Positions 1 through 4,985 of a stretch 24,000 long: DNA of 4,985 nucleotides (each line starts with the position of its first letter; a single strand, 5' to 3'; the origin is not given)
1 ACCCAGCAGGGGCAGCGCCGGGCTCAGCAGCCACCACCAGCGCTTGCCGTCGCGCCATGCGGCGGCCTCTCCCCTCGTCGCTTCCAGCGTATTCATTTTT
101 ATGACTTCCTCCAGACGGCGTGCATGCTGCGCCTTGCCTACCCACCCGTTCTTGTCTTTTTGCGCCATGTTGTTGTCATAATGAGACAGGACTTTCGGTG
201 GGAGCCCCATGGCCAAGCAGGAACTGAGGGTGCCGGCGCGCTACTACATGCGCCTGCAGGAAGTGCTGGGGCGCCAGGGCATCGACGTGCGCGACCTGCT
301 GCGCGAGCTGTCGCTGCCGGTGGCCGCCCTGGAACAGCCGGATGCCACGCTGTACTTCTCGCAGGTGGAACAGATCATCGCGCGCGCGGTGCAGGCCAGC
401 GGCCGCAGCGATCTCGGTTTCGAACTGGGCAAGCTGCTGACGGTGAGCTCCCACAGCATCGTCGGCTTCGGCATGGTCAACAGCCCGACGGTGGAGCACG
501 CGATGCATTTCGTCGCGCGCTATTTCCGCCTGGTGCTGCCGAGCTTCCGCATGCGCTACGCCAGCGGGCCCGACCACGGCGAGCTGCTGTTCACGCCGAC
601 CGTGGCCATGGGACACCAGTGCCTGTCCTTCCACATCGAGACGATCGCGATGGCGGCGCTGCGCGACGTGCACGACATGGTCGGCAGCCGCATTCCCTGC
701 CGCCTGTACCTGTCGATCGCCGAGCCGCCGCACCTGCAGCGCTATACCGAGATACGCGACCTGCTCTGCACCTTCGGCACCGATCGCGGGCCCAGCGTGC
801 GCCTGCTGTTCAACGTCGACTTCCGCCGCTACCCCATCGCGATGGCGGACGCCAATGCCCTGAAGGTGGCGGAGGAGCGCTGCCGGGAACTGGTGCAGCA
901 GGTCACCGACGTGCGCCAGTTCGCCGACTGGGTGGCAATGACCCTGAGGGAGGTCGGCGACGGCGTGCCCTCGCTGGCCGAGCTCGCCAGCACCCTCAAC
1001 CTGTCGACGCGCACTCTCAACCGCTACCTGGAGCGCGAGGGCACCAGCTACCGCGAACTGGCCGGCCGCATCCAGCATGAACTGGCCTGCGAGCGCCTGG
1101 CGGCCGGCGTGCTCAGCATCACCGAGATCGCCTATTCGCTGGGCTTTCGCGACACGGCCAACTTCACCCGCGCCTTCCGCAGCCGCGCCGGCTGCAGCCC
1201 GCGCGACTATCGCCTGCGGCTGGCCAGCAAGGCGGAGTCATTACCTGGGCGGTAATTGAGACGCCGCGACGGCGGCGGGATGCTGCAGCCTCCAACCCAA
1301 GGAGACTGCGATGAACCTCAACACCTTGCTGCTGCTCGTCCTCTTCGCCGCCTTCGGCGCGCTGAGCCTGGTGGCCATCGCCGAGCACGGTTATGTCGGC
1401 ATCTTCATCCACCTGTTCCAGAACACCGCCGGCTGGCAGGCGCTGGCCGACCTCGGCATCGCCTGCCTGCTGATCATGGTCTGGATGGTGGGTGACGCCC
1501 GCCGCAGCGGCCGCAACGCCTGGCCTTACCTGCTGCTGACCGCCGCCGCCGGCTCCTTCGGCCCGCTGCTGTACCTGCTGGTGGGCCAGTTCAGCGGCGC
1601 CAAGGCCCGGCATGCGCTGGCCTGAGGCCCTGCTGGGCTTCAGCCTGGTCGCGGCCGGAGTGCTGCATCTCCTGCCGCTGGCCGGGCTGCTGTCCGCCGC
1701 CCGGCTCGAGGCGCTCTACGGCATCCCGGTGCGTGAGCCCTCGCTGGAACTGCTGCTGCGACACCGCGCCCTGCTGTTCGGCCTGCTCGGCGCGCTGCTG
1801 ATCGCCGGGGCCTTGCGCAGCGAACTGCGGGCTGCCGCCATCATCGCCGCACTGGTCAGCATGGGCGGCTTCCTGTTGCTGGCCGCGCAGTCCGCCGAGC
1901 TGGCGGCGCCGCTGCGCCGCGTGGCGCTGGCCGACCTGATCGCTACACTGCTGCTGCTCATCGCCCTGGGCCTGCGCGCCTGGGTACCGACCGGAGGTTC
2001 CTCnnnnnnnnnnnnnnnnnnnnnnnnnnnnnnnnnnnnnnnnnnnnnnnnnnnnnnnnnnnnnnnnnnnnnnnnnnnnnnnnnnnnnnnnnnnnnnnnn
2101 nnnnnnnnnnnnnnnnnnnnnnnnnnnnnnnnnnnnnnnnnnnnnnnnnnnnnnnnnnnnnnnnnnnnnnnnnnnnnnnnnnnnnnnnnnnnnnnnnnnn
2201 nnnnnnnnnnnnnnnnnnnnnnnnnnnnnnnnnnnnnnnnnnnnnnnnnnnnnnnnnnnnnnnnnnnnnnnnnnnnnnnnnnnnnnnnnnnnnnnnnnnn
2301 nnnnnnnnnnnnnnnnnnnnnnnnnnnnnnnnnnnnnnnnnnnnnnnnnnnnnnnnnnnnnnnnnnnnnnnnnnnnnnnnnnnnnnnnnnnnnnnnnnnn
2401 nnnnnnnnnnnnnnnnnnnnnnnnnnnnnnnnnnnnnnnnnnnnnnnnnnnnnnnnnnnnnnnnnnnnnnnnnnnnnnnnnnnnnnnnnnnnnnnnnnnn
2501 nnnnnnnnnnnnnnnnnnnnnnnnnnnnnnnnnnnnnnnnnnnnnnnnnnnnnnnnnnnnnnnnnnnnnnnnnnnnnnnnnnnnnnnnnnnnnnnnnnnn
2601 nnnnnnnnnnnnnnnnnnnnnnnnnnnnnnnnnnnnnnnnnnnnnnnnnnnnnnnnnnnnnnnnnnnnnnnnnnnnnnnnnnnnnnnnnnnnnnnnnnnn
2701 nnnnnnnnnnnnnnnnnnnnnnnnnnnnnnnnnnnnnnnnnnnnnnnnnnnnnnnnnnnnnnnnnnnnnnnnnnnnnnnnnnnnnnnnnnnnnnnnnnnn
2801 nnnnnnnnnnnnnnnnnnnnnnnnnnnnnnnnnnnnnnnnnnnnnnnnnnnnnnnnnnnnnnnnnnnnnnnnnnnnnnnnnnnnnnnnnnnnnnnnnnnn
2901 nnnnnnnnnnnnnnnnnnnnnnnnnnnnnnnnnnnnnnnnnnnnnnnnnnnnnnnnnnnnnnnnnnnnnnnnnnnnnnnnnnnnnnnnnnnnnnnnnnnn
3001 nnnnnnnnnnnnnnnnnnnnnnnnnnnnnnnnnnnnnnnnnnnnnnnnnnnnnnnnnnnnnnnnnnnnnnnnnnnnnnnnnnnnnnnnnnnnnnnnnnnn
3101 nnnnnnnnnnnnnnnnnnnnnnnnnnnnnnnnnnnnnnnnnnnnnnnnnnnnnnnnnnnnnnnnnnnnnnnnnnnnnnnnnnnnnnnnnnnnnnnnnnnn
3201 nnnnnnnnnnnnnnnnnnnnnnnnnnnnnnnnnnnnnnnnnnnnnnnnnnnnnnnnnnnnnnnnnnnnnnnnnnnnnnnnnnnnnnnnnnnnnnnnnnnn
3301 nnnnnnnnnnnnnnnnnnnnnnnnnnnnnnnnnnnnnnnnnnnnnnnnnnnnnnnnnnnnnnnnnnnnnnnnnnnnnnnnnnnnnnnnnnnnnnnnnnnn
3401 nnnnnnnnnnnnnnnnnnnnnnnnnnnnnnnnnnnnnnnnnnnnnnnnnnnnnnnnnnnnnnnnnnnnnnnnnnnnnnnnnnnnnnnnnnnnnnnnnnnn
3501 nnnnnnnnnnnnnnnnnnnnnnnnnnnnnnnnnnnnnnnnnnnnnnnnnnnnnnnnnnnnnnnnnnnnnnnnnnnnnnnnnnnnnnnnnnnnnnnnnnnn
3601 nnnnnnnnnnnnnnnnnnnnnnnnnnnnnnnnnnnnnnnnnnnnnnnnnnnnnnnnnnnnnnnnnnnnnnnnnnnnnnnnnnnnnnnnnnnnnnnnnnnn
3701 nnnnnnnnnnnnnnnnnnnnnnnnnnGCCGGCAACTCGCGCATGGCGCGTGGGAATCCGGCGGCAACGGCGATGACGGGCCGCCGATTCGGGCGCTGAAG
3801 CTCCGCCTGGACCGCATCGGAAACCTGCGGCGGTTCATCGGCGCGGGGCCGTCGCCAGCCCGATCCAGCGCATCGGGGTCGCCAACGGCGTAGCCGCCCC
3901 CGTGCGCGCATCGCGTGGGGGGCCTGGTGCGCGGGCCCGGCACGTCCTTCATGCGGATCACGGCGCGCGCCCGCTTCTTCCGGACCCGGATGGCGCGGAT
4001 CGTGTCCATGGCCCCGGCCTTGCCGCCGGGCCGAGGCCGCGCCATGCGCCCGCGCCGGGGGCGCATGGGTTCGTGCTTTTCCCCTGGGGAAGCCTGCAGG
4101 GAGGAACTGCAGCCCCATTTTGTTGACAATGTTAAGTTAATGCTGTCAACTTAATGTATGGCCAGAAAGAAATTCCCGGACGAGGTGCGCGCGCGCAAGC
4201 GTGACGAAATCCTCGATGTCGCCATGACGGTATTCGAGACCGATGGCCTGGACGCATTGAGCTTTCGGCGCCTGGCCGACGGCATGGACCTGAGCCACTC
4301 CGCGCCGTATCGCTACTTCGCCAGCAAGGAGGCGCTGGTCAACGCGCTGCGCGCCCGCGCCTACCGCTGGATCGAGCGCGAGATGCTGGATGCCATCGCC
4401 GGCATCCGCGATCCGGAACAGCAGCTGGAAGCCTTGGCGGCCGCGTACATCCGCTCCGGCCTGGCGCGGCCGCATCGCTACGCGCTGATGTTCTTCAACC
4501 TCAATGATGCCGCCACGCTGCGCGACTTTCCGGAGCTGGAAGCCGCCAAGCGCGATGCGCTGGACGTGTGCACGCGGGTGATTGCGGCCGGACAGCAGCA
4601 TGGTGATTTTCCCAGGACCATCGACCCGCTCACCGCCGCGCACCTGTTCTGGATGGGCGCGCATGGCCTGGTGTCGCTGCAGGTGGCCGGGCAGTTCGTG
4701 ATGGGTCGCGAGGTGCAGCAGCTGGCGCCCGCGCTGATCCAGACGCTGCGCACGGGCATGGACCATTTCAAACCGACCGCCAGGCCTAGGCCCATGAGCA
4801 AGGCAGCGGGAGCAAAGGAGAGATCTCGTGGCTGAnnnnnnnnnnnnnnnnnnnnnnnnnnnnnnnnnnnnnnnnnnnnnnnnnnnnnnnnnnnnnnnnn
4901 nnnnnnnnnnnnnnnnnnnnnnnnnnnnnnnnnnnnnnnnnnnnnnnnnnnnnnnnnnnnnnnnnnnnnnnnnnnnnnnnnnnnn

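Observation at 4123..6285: TetR-gated two-gene cassette pairing an oxygenase-like 'hydrolase' with a styrene-oxide-isomerase-like membrane protein, outside any sty operon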

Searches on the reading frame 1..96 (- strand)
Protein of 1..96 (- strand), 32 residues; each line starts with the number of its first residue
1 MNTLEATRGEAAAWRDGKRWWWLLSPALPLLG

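Call 96: search_dna_similar(query=window:1-96:-, collection=plasmids, mode=protein, max_evalue=10, max_rows=12)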
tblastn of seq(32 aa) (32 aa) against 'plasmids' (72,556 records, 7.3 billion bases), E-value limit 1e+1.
No match.

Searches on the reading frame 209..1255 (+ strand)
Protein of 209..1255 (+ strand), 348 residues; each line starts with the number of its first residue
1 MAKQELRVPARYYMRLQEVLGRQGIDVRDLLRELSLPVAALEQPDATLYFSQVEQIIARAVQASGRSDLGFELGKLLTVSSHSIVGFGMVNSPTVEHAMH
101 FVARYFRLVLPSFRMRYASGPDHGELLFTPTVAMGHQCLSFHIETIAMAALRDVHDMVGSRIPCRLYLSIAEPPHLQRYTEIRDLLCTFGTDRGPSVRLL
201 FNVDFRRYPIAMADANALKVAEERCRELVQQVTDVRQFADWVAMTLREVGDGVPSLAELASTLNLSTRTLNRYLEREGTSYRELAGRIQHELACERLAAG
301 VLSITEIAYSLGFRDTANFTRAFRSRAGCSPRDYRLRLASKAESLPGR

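Call 12: search_protein_families(library=pfam, proteins=[window:209-1255:+], max_evalue=0.001)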
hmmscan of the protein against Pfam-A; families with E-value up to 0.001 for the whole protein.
window:209-1255:+ (348 aa): 3 families
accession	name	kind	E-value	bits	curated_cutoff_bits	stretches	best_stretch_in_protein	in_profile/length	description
PF12625.12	Arabinose_bd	-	5.3e-26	92.3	27.6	1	24-193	1-171/185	Arabinose-binding domain of AraC transcription regulator, N-term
PF12833.13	HTH_18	-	8.6e-19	68.1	33.6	1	259-335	1-78/80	Helix-turn-helix domain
PF00165.29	HTH_AraC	-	9.4e-10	38.8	26.6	1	302-335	9-41/42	Bacterial regulatory helix-turn-helix proteins, AraC family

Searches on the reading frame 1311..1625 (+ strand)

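Call 12: search_protein_families(library=pfam, proteins=[window:1311-1625:+], max_evalue=0.001)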
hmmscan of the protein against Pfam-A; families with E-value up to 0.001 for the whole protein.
window:1311-1625:+ (104 aa): 1 family
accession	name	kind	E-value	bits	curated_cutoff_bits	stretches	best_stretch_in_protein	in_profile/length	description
PF11196.13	DUF2834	-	2e-06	28.4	22.9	1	23-91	21-93/96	Protein of unknown function DUF2834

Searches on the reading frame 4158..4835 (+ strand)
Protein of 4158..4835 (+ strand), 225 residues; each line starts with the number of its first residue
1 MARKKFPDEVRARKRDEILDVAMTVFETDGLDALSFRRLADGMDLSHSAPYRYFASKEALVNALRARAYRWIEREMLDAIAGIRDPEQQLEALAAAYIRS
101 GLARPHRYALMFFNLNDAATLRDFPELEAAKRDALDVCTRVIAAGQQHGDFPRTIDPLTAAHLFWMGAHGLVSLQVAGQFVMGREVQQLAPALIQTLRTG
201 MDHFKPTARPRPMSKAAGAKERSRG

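Call 4: search_protein_families(library=pfam, proteins=[window:4158-4835:+], max_evalue=1)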
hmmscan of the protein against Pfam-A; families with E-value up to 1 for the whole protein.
window:4158-4835:+ (225 aa): 6 families
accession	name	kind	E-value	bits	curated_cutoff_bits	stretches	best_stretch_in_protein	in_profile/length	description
PF13305.11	TetR_C_33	-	5.4e-17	62.8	26.8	1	90-197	1-103/103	Tetracyclin repressor-like, C-terminal domain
PF00440.29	TetR_N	-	3.9e-11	43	24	1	18-64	1-47/47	Bacterial regulatory proteins, tetR family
PF17938.6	TetR_C_29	-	3e-05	24.6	26.2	1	86-185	1-101/119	Tetracyclin repressor-like, C-terminal domain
PF17932.6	TetR_C_24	-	0.0002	22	26.4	1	85-163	3-79/114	Tetracyclin repressor-like, C-terminal domain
PF16925.10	TetR_C_13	-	0.014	16.2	27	1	127-173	45-91/109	Tetracyclin repressor-like, C-terminal domain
PF21834.1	DUF6894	-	0.03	14.9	24.1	1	122-153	18-49/69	Domain of unknown function (DUF6894)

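Call 5: search_protein_families(library=ncbifam, proteins=[window:4158-4835:+], max_evalue=1)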
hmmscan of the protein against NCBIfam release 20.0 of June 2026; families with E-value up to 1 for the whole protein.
window:4158-4835:+ (225 aa): 24 families
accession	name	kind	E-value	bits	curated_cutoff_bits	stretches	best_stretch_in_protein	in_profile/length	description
NF038211.1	MFT_alt_reg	equivalog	2.7e-07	31.2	285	1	16-68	4-56/193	mycofactocin system transcriptional regulator MftR2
NF041196.1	ScbR_bind_reg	equivalog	3.5e-07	30.6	150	1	13-195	6-187/191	ScbR family autoregulator-binding transcription factor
TIGR03613.1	RutR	equivalog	9.5e-07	28.9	368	1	13-167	8-159/202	pyrimidine utilization regulatory protein R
NF010319.1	PRK13756.1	equivalog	1.2e-06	28.5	265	1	14-66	3-55/199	tetracycline resistance transcriptional repressor TetR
NF007015.0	PRK09480.1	equivalog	6.4e-06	25.9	120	1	11-89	8-82/197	nucleoid occlusion factor SlmA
TIGR03384.1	betaine_BetI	equivalog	7.6e-06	25.7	201.3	1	10-100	5-95/189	choline-binding transcriptional repressor BetI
NF033703.1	transcr_KstR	equivalog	1.2e-05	24.9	280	1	13-77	7-71/185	cholesterol catabolism transcriptional regulator KstR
NF053878.1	FATransRegFadRBac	equivalog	0.00011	22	200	1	13-164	3-153/190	fatty acid metabolism transcriptional regulator FadR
NF051852.1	efflux_TF_MtrR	exception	0.00015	21.6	280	1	13-81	10-78/205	multidrug efflux system transcriptional repressor MtrR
NF011572.0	PRK14996.1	equivalog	0.00017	21.5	144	1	11-81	6-72/192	TetR family transcriptional regulator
TIGR03968.1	mycofact_TetR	equivalog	0.00017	21.3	224.9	1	10-61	6-57/190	mycofactocin system transcriptional regulator MftR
NF050111.1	TransRegSACE7040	equivalog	0.0002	21.3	250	1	14-106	2-94/186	SACE_7040 family transcriptional regulator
NF011584.0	PRK15008.1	equivalog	0.00038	20.4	230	1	12-165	17-167/212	HTH-type transcriptional regulator RutR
NF001978.0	PRK00767.1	equivalog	0.00048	20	118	1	14-96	10-93/197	transcriptional regulator BetI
NF047866.1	TF_DicD_YjdC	equivalog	0.0011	19.2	240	1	14-66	2-55/191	division control transcriptional repressor DicD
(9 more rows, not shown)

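Call 88: search_protein_families(library=padloc, proteins=[window:4158-4835:+], max_evalue=0.01)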
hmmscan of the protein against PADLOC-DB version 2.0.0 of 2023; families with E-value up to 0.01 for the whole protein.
window:4158-4835:+ (225 aa): 0 families
